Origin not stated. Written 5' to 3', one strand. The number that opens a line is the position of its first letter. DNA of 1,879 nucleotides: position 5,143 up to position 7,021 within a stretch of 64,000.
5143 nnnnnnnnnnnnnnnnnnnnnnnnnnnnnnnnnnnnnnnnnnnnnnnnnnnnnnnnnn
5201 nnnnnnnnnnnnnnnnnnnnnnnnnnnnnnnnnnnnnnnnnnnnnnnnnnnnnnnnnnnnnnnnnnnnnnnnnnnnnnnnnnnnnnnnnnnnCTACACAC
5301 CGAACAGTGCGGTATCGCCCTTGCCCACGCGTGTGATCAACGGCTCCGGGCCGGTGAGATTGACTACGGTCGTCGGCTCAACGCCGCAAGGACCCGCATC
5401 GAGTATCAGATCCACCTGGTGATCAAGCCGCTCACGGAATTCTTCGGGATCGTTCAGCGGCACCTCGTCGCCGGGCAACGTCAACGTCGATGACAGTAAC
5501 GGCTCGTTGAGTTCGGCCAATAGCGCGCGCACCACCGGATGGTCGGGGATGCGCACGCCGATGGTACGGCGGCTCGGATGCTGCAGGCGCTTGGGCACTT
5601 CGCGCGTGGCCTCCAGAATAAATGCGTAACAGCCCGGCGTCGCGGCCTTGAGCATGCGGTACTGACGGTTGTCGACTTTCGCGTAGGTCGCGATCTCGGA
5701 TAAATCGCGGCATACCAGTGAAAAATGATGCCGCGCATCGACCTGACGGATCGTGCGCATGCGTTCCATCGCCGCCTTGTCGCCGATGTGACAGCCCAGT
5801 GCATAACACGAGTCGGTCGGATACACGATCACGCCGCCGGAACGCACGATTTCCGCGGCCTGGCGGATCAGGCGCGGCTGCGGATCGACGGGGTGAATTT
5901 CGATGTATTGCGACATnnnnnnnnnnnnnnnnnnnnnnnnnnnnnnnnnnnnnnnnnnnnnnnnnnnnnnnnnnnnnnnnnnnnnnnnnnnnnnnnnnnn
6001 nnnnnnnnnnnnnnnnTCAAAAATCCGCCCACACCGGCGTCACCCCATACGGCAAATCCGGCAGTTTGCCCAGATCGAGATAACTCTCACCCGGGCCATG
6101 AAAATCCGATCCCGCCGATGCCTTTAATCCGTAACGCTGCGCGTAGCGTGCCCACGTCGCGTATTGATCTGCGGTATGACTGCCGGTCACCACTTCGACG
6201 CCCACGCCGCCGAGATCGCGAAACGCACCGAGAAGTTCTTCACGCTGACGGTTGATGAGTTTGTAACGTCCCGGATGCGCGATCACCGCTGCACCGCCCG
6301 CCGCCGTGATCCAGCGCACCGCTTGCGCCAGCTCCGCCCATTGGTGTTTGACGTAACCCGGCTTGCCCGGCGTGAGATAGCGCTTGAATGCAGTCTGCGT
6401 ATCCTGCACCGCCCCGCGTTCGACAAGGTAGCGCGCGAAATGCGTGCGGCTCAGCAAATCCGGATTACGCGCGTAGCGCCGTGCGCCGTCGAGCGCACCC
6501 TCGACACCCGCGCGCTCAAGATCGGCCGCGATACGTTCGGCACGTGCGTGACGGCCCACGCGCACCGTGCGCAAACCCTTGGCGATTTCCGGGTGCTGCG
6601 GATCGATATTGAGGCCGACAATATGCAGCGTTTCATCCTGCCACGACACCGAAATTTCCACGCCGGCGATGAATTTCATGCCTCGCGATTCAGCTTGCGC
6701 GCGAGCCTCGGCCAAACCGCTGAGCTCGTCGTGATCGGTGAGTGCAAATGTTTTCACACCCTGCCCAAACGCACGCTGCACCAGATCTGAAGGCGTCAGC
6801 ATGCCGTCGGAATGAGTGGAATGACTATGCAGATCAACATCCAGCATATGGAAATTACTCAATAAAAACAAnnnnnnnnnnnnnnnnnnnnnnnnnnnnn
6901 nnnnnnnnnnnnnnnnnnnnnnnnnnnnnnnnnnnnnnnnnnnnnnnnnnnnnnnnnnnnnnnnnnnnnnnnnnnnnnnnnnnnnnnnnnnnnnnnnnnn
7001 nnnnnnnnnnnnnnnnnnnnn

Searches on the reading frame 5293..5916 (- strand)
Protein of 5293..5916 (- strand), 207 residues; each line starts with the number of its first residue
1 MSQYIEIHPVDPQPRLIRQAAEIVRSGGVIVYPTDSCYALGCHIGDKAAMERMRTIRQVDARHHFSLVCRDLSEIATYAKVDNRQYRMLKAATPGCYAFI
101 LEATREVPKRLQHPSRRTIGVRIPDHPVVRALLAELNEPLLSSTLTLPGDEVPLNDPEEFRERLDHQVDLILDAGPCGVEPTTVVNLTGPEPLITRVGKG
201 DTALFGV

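Call 13: search_protein_families(library=pfam, proteins=[window:5293-5916:-], max_evalue=0.001)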
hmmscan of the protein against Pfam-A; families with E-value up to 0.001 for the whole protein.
window:5293-5916:- (207 aa): 1 family
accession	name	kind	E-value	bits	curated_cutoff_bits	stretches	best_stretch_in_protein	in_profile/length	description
PF01300.24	Sua5_yciO_yrdC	-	1.3e-46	158.8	25.1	1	22-198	1-178/178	Telomere recombination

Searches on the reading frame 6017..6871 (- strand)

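Call 13: search_protein_families(library=pfam, proteins=[window:6017-6871:-], max_evalue=0.001)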
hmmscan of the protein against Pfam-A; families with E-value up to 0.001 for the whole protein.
window:6017-6871:- (284 aa): 1 family
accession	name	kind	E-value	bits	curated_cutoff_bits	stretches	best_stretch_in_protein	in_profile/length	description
PF02811.25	PHP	-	1.2e-13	52.2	26.4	1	13-85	1-76/164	PHP domain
